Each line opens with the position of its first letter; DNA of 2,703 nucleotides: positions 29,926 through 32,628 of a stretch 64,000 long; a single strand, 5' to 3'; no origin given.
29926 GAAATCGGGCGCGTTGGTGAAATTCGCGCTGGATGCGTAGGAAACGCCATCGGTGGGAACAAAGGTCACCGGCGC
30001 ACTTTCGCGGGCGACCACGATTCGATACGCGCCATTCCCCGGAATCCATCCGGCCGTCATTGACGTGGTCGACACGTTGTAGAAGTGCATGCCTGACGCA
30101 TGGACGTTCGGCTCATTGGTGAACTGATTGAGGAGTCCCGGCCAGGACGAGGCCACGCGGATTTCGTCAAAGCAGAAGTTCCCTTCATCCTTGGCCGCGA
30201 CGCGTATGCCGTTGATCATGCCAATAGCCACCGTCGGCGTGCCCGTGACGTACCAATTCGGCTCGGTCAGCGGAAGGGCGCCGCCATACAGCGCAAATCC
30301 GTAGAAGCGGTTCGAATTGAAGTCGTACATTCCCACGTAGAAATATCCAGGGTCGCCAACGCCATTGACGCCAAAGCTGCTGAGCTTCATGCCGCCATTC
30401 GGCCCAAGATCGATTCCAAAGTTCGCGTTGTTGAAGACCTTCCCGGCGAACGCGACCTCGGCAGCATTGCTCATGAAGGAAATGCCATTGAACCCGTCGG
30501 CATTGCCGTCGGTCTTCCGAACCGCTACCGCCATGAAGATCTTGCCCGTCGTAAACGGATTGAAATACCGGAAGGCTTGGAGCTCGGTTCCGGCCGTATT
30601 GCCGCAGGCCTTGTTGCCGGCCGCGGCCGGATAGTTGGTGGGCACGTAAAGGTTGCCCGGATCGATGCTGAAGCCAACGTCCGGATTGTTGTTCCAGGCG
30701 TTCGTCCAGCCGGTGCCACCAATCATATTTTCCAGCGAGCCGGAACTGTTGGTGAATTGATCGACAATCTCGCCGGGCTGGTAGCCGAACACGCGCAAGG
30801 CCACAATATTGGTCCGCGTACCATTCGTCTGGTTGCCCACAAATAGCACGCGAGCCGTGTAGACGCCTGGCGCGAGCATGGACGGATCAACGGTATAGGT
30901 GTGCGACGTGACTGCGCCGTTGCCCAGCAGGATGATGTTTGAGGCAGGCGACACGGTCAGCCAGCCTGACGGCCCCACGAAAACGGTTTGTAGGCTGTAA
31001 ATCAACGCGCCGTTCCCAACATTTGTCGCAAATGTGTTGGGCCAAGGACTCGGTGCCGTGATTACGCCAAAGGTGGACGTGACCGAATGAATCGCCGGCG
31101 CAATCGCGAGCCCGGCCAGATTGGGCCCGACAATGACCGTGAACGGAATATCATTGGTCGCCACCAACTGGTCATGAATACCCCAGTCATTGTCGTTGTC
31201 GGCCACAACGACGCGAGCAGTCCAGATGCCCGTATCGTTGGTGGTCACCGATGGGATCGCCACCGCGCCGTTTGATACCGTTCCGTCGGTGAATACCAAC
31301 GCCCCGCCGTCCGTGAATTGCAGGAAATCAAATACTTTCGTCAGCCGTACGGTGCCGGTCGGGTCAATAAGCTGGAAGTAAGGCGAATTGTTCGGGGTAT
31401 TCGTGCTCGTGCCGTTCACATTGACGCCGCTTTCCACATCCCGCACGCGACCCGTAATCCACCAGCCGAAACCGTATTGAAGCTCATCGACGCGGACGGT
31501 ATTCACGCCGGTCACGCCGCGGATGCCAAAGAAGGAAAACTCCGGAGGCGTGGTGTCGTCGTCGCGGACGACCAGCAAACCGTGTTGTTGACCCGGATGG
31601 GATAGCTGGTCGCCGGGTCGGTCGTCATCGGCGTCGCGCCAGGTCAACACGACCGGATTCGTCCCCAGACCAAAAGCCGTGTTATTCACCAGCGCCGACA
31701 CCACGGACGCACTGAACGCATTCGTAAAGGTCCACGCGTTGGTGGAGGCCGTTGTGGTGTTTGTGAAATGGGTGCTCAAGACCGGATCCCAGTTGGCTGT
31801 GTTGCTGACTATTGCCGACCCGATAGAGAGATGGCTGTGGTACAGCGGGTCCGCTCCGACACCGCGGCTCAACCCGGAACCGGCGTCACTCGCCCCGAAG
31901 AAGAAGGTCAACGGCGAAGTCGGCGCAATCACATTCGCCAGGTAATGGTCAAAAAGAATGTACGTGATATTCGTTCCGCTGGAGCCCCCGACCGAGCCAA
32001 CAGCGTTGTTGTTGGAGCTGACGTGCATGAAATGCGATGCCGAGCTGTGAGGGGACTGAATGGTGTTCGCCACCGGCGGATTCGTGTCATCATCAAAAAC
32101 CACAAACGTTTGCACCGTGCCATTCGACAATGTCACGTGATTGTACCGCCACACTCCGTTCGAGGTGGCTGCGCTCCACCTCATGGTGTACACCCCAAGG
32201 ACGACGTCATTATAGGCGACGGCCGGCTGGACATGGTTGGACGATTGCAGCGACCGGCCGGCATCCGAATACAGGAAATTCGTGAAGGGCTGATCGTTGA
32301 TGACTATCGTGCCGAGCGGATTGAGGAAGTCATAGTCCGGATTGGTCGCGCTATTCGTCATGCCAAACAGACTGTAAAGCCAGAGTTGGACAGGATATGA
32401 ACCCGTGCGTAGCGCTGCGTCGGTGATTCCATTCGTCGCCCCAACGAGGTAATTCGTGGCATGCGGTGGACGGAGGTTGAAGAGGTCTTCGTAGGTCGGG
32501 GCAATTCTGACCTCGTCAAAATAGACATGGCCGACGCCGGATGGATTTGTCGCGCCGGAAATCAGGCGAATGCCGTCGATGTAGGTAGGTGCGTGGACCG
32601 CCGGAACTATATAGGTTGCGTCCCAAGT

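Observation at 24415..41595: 17.2-kb single ORF for a ~5,700-aa secreted modular surface protein with no recognizable anchor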

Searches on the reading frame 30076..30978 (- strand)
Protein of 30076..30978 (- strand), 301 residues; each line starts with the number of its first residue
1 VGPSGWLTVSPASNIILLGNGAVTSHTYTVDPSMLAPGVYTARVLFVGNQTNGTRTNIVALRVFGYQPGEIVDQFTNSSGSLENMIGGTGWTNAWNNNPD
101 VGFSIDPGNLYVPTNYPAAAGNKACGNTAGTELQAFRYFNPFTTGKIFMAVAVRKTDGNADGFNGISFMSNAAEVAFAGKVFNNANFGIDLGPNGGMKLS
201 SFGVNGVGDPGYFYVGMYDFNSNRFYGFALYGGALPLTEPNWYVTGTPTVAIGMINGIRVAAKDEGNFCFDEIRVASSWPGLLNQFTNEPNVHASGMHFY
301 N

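Call 18: search_protein_families(library=pfam, proteins=[window:30076-30978:-], max_evalue=5)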
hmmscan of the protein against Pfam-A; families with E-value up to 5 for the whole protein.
window:30076-30978:- (301 aa): 1 family
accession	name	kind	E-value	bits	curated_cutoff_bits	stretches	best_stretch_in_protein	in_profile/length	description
PF19190.6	BACON_2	-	0.055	13.8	25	1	4-53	41-88/94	Viral BACON domain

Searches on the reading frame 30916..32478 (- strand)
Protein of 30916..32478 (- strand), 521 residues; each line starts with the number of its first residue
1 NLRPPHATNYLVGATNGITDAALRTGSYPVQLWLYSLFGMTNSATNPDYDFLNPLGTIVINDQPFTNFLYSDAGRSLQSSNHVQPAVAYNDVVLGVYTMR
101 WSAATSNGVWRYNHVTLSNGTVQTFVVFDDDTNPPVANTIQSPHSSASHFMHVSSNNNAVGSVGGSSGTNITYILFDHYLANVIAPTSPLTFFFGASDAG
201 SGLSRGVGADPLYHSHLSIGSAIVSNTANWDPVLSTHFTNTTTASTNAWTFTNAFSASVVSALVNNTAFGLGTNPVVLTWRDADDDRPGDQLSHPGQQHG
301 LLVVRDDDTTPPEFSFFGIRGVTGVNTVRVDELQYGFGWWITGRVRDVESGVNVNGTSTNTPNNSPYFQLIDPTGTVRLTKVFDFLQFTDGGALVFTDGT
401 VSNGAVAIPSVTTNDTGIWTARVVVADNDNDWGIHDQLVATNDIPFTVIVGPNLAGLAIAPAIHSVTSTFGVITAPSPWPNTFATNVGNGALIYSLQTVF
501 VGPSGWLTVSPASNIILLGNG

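Call 18: search_protein_families(library=pfam, proteins=[window:30916-32478:-], max_evalue=5)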
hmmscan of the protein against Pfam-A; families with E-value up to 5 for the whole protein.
window:30916-32478:- (521 aa): 0 families

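Call 91: search_protein_families(library=ncbifam, proteins=[window:30916-32478:-], max_evalue=5)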
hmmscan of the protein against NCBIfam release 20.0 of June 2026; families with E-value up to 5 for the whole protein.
window:30916-32478:- (521 aa): 0 families
